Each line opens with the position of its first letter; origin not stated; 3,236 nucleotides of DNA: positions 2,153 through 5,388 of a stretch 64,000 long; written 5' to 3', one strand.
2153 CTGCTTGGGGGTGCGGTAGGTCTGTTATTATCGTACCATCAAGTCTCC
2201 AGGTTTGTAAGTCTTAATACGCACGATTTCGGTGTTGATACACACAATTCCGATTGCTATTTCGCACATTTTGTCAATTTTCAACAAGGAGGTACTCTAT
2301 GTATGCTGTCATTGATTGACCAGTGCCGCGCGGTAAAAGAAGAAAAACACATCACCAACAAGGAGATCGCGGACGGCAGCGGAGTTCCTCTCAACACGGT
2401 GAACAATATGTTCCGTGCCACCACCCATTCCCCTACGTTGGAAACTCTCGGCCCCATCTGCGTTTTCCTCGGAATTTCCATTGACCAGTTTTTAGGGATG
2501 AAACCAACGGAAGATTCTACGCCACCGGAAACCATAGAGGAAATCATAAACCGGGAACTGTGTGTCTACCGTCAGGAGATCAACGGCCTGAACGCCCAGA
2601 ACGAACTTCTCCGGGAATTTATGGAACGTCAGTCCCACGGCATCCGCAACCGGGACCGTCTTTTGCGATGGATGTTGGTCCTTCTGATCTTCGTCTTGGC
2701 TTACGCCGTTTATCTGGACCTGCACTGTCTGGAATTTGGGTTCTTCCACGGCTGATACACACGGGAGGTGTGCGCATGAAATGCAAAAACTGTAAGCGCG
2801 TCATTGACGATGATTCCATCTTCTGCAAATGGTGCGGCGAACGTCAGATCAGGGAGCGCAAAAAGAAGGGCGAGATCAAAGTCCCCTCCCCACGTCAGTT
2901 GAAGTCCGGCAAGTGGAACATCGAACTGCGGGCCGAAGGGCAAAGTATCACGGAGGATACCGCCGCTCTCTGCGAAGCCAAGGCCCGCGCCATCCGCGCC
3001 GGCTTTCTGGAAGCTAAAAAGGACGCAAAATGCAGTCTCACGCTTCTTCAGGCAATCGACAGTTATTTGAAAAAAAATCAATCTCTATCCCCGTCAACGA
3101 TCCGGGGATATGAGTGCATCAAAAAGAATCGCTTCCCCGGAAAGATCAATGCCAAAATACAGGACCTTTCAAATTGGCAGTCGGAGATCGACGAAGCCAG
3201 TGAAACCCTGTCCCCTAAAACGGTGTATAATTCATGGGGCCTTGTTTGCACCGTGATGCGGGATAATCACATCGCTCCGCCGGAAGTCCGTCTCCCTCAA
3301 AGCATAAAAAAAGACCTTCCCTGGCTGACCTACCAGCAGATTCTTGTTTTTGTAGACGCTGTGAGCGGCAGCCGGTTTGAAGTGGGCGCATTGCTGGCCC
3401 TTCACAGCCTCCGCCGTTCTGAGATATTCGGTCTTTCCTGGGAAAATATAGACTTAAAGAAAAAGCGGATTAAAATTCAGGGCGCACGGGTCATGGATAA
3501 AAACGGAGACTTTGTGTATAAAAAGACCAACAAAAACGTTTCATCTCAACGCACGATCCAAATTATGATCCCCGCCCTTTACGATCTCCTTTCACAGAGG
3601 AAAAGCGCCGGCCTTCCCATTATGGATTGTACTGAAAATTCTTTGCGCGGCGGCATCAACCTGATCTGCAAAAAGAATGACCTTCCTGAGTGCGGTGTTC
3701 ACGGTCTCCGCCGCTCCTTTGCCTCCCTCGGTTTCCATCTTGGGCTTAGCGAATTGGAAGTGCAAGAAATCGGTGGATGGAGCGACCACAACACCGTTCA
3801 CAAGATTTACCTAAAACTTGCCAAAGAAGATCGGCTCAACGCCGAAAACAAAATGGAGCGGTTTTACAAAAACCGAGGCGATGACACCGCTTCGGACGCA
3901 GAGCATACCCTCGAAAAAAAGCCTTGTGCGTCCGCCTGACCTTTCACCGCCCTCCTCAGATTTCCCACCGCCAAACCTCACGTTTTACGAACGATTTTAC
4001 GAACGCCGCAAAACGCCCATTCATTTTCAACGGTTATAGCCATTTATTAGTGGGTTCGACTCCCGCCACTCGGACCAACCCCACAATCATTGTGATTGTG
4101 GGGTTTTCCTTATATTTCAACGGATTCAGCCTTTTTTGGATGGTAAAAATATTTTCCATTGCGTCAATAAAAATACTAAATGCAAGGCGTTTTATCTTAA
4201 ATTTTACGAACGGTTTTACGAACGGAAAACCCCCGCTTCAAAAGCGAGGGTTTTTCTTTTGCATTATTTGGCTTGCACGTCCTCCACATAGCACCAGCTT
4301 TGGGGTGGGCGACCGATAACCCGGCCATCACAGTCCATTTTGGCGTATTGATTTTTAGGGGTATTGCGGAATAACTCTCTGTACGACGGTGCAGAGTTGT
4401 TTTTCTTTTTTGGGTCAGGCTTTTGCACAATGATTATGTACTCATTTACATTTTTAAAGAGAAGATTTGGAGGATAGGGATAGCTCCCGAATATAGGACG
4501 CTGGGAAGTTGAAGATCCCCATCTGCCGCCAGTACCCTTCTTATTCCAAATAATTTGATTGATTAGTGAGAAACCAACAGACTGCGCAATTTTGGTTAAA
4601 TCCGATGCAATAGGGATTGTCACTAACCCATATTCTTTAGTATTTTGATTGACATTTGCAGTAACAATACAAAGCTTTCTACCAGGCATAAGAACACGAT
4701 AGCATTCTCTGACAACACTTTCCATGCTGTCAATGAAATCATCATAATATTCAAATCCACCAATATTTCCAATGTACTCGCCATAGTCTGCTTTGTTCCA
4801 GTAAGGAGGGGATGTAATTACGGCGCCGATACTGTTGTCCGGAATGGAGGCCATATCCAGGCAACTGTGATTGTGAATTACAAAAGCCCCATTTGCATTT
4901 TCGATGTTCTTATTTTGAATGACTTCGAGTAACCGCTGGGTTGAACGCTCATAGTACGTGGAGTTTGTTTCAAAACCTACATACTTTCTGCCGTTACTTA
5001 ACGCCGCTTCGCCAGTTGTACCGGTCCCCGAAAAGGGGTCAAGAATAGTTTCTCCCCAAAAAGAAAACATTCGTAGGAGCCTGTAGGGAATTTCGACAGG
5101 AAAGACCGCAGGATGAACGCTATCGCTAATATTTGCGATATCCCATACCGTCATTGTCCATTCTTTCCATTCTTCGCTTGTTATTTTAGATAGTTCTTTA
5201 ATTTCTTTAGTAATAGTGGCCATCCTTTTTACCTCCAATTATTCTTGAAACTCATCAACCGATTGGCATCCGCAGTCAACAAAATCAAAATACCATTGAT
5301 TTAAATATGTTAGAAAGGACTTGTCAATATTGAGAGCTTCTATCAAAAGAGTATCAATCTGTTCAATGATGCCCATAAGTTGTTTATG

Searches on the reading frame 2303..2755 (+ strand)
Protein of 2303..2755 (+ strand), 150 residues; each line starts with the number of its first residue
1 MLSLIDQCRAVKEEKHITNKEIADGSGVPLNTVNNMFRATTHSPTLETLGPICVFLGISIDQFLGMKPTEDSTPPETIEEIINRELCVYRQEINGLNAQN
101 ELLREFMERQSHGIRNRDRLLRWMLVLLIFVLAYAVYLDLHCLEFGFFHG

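Call 33: search_protein_families(library=pfam, proteins=[window:2303-2755:+], max_evalue=0.01)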
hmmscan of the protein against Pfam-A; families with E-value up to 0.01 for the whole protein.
window:2303-2755:+ (150 aa): 3 families
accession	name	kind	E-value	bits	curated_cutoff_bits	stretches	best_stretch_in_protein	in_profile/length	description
PF01381.28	HTH_3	-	2.5e-07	31.1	23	1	10-63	3-55/55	Helix-turn-helix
PF13443.12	HTH_26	-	2.5e-06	28.1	22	1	13-68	7-62/63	Cro/C1-type HTH DNA-binding domain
PF13412.12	HTH_24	-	0.0087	16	21.9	0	10-36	11-37/48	Winged helix-turn-helix DNA-binding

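Call 36: find_encoding_contigs(protein=window:2303-2755:+, flank=10000, max_places=6)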
Protein window:2303-2755:+ (150 aa): 11 contigs read that carry it; 6 places shown.
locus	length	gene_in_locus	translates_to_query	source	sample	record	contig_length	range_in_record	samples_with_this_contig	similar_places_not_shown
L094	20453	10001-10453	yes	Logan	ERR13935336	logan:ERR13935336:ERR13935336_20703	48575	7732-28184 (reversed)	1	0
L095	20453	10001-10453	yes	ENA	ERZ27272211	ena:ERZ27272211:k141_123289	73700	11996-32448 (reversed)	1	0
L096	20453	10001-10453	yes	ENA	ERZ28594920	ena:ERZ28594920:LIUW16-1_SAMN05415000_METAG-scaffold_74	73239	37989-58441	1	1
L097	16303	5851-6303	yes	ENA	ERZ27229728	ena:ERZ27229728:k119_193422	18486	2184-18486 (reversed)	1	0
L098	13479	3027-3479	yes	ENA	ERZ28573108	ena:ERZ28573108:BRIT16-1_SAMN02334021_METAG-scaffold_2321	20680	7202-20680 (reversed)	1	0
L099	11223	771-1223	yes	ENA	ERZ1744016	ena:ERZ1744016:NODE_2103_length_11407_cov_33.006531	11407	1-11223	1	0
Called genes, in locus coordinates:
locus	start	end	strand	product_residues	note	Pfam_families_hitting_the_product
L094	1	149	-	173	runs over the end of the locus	PF06356:DUF1064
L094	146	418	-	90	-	-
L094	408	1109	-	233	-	-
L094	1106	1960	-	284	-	PF09681:Phage_rep_org_N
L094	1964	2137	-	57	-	-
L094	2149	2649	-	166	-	PF00436:SSB (weak)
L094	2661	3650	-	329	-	PF03837:RecT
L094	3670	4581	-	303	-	PF07083:DUF1351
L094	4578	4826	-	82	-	-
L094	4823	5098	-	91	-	-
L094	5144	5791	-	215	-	PF09588:YqaJ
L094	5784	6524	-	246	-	PF01464:SLT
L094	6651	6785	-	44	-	-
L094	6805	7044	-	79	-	PF01381:HTH_3 (faint)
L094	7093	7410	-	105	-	-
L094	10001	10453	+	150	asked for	PF01381:HTH_3 (weak), PF13443:HTH_26 (weak)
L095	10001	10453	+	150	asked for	PF01381:HTH_3 (weak), PF13443:HTH_26 (weak)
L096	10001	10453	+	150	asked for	PF01381:HTH_3 (weak), PF13443:HTH_26 (weak)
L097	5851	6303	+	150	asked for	PF01381:HTH_3 (weak), PF13443:HTH_26 (weak)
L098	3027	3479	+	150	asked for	PF01381:HTH_3 (weak), PF13443:HTH_26 (weak)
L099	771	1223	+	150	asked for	PF01381:HTH_3 (weak), PF13443:HTH_26 (weak)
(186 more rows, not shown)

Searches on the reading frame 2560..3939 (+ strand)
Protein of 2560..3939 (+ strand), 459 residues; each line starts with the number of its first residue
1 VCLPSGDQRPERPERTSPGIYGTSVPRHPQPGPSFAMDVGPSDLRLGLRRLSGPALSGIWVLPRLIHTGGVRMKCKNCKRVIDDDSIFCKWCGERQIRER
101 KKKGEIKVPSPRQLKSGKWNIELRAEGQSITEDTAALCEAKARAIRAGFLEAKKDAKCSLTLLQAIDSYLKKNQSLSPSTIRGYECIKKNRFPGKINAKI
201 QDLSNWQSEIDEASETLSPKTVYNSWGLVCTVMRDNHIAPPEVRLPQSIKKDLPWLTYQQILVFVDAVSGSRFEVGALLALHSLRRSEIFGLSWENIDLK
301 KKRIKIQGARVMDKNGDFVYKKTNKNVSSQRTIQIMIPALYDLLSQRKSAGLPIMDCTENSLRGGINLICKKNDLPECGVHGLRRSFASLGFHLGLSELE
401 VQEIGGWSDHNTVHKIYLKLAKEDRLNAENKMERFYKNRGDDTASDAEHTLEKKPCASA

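Call 15: search_protein_families(library=phrogs, proteins=[window:2560-3939:+], max_evalue=0.001)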
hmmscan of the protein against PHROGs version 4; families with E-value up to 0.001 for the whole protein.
window:2560-3939:+ (459 aa): 2 families
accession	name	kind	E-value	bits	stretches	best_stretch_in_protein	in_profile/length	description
phrog_1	-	integration and excision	6e-35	122.6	1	96-443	97-458/611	integrase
phrog_216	-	integration and excision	1.2e-13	51.8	1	280-453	84-263/301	integrase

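Call 59: find_homologous_proteins(query=window:2776-3939:+, max_evalue=1e-40)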
Query window:2776-3939:+ (387 aa): 2027 proteins with E <= 1e-40 among 5972 candidates; the best 120 are listed.
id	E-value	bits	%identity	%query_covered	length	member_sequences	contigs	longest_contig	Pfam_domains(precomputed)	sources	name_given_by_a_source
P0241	4.5e-250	847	95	100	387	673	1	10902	PF00589.28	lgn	-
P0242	5.3e-205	699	95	84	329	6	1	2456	PF00589.28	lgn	-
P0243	9.1e-172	589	69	100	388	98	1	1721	PF00589.28,PF24460.2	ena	-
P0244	7.7e-171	586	68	100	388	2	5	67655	PF00589.28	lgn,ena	-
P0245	1.1e-169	583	68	100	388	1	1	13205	PF00589.28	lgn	-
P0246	2.9e-168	578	68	95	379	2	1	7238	PF00589.28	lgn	-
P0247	6.7e-164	563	68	96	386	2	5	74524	PF00589.28,PF24460.2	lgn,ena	-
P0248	1.9e-162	559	64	100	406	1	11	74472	PF00589.28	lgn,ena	-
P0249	2.3e-161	555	64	96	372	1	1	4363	PF00589.28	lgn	-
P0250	9.0e-161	553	67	95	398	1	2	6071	PF00589.28,PF24460.2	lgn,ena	-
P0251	8.2e-160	550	66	95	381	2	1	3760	PF00589.28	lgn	-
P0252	3.7e-159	548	65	95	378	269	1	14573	PF00589.28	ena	-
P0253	3.8e-159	548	65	96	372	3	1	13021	PF00589.28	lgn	-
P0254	1.7e-158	546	65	94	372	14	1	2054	PF00589.28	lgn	-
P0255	2.1e-157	542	65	95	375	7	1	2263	PF00589.28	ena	-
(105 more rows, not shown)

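Call 73: find_related_loci(query=window:2776-3939:+, collection=metagenome_contigs, flank=10000)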
Query window:2776-3939:+ (387 aa) in metagenome_contigs; peptide patterns used: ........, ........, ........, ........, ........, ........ (x = any residue, [..] = any of these).
131 stretches matched a pattern; 57 encode a relative of the query (tblastn E <= 1e-3); 55 distinct loci.
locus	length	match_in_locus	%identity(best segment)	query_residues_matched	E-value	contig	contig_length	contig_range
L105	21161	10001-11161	98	1-387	0e+0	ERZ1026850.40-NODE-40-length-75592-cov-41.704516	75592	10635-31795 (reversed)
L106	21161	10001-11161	97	1-387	0e+0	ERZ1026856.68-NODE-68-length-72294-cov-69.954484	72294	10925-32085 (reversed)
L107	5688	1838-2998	97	1-387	0e+0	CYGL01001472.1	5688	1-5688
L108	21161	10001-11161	97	1-387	0e+0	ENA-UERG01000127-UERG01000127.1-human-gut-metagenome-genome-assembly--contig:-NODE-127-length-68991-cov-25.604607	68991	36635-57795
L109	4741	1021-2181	97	1-387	0e+0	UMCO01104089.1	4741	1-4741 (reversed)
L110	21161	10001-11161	97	1-387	0e+0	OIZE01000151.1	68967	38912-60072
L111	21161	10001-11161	96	1-387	0e+0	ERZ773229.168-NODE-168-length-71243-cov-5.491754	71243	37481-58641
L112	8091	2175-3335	96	1-387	0e+0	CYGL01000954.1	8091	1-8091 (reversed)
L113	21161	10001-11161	96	1-387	0e+0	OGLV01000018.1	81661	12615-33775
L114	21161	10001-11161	96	1-387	0e+0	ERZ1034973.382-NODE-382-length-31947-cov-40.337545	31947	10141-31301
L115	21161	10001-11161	96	1-387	0e+0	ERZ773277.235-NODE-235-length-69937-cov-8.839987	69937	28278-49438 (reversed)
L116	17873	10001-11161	96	1-387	0e+0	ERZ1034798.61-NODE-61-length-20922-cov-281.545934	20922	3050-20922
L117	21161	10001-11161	95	1-387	0e+0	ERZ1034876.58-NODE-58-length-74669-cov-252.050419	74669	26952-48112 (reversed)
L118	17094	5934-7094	95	1-387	0e+0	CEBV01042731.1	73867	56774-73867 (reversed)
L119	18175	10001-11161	94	1-387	0e+0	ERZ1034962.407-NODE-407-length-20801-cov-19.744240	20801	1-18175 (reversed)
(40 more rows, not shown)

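Call 78: search_protein_families(library=ncbifam, proteins=[window:2776-3939:+], max_evalue=0.001)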
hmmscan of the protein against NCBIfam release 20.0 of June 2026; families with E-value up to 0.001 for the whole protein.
window:2776-3939:+ (387 aa): 1 family
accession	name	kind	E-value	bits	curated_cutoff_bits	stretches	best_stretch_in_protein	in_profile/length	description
NF040815.2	recomb_XerA_Arch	equivalog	2.9e-09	36.9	220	1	100-353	8-259/263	site-specific tyrosine recombinase/integron integrase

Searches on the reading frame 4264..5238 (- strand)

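Call 15: search_protein_families(library=phrogs, proteins=[window:4264-5238:-], max_evalue=0.001)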
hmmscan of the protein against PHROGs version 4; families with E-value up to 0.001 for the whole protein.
window:4264-5238:- (324 aa): 12 families
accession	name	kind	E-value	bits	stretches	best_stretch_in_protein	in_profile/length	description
phrog_67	-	other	1.8e-44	153.9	2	30-115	267-355/743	DNA methyltransferase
phrog_498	-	other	6.4e-20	72.2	1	30-231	342-564/633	DNA methyltransferase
phrog_18146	-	other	9.2e-19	68.6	2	43-94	50-102/452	DNA methyltransferase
phrog_12517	-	unknown function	2.8e-17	63.9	1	54-231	98-268/316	-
phrog_6025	-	other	8e-17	62.5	1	119-235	12-112/192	DNA methyltransferase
phrog_3008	-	other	1.1e-15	58.6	1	40-117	148-225/244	DNA methyltransferase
phrog_18293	-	other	3.3e-13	50.6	1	16-113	19-117/119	methyltransferase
phrog_23148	-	unknown function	1e-09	39.7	1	38-105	81-148/165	-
phrog_16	-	DNA, RNA and nucleotide metabolism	5e-08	32.6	1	21-101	838-907/986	DNA helicase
phrog_8769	-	other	8.5e-08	32.9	1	64-107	14-57/71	methyltransferase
phrog_6952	-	other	2.9e-06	28.3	1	30-107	100-179/181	DNA methyltransferase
phrog_23085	-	unknown function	0.00025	21.7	1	28-109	25-111/138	-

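Call 78: search_protein_families(library=ncbifam, proteins=[window:4264-5238:-], max_evalue=0.001)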
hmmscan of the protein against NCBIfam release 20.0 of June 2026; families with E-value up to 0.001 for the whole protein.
window:4264-5238:- (324 aa): 3 families
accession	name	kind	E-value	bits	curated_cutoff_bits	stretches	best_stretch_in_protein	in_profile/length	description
NF008572.0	PRK11524.1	equivalog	4.7e-15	55.5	292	2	42-105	195-258/294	adenine-specific DNA-methyltransferase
NF050803.1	DnaMtaseCcrMCaul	equivalog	7e-14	51.5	830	1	40-111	184-255/350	adenine-specific DNA-methyltransferase CcrM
NF010253.0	PRK13699.1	subfamily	3.5e-13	49.8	244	1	38-119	140-221/226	DNA methyltransferase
